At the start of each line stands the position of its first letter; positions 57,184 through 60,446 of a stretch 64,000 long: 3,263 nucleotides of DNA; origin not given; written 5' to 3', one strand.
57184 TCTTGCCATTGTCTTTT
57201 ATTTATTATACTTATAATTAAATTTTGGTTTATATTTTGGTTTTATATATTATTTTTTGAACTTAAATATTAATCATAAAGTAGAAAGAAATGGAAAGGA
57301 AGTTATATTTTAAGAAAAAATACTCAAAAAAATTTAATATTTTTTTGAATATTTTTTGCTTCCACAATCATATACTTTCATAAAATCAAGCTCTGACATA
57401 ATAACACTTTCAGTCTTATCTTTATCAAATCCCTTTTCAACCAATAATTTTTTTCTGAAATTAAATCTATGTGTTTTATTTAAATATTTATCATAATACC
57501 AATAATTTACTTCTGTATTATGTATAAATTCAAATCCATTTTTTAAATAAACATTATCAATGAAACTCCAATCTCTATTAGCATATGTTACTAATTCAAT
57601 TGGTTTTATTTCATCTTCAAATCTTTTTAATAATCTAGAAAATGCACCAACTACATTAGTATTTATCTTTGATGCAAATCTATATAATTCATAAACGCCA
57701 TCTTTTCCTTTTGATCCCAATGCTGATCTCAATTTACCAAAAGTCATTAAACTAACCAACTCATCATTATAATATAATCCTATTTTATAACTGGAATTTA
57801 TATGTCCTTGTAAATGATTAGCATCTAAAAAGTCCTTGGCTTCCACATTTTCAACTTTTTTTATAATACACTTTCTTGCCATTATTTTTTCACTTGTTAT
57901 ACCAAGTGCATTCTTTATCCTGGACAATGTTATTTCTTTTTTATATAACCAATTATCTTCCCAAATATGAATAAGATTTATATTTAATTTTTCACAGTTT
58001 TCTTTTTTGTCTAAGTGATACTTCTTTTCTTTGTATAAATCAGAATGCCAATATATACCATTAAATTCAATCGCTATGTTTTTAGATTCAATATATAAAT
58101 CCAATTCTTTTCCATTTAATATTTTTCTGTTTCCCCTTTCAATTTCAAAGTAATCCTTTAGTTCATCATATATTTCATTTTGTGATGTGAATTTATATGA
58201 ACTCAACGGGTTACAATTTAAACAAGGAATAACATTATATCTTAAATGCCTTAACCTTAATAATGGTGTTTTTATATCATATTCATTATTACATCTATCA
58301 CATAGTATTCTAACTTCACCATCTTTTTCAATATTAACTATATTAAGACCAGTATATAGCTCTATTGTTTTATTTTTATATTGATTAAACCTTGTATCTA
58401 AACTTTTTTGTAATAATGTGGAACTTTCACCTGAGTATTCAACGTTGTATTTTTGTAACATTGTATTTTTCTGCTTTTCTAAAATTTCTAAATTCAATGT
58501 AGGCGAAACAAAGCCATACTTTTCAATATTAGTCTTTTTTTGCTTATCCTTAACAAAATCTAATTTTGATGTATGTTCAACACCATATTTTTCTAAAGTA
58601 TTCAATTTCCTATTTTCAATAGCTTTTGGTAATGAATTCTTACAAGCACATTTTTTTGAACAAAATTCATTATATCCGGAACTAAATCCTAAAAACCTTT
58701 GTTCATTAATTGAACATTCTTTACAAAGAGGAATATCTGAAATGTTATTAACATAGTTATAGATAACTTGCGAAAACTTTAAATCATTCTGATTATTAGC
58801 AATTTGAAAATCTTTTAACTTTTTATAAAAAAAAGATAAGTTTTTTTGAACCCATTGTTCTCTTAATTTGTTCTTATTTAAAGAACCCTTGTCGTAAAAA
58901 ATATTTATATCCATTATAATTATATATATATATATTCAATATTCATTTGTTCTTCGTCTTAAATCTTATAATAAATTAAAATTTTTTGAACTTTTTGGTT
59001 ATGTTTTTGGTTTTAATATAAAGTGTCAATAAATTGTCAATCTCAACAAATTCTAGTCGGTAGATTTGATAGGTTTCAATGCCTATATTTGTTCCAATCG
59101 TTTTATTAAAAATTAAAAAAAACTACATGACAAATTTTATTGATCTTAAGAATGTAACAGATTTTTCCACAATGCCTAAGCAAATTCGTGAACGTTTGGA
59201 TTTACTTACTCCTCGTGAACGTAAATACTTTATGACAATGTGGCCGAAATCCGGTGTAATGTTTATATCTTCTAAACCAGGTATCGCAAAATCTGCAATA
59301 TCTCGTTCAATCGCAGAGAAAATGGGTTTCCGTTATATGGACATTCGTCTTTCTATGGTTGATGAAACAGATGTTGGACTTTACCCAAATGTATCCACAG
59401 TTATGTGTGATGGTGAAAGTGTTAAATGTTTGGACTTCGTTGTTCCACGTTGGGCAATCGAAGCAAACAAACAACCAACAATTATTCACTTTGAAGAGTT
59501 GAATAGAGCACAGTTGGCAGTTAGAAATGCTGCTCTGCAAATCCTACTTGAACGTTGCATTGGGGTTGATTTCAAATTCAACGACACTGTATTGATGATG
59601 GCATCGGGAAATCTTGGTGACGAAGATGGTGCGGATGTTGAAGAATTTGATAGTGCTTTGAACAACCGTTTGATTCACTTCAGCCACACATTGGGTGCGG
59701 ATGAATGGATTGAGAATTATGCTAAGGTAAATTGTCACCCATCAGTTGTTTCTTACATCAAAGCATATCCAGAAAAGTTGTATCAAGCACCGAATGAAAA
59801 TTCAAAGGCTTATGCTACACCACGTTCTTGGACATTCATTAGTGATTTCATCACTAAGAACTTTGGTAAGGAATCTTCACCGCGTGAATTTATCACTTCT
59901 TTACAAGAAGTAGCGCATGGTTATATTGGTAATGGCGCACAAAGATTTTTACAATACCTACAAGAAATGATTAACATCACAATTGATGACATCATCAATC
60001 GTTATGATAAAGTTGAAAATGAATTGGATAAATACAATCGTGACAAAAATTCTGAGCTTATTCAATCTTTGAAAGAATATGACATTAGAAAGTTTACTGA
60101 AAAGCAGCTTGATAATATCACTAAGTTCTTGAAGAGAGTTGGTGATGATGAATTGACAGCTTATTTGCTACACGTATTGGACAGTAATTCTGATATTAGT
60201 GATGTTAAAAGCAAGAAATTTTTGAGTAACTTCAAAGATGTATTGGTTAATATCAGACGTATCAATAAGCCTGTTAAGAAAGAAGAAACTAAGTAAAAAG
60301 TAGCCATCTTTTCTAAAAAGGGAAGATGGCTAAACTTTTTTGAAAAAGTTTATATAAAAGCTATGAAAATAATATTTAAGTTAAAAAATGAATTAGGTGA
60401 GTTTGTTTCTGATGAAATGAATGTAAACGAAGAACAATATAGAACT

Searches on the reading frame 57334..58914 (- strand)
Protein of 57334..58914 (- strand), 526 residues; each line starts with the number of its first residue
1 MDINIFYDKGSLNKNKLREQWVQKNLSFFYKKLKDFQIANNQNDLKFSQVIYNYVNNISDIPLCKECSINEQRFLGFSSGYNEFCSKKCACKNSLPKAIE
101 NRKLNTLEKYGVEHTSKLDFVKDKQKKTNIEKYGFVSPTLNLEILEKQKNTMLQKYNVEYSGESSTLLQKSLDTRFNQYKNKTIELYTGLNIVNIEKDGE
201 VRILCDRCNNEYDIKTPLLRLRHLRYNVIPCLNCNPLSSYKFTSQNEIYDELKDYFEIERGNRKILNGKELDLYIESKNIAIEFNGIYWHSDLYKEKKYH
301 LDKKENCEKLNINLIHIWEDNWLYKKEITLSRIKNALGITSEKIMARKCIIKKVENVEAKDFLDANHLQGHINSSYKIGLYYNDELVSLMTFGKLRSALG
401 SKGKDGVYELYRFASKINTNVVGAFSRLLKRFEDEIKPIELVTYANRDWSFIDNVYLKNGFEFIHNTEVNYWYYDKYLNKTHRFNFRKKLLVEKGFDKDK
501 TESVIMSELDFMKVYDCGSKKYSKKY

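Call 10: search_protein_families(library=pfam, proteins=[window:57334-58914:-], max_evalue=0.001)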
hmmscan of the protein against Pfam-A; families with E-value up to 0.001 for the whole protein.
window:57334-58914:- (526 aa): 2 families
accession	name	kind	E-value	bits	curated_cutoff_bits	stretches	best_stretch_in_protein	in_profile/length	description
PF24308.1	DUF7487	-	5.2e-09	36.8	27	1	100-180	24-104/220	Family of unknown function (DUF7487)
PF18741.7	MTES_1575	-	5.6e-05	23.6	38.2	1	266-337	22-96/96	REase_MTES_1575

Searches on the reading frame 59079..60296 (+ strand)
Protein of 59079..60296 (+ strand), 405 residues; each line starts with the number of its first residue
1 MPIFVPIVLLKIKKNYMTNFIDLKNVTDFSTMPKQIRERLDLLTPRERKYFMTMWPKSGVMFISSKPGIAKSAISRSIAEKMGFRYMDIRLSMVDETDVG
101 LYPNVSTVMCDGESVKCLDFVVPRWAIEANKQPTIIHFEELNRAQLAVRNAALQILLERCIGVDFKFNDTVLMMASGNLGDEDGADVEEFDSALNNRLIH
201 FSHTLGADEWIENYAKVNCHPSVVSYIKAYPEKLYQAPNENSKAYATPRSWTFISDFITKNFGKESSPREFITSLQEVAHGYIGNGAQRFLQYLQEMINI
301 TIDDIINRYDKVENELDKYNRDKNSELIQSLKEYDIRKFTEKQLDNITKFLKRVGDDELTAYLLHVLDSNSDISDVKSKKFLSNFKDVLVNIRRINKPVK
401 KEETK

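Call 10: search_protein_families(library=pfam, proteins=[window:59079-60296:+], max_evalue=0.001)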
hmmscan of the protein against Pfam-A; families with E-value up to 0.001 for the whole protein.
window:59079-60296:+ (405 aa): 1 family
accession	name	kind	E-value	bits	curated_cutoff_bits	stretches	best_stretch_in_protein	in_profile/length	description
PF00004.35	AAA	-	0.0002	22.3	21.2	0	62-185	2-117/131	ATPase family associated with various cellular activities (AAA)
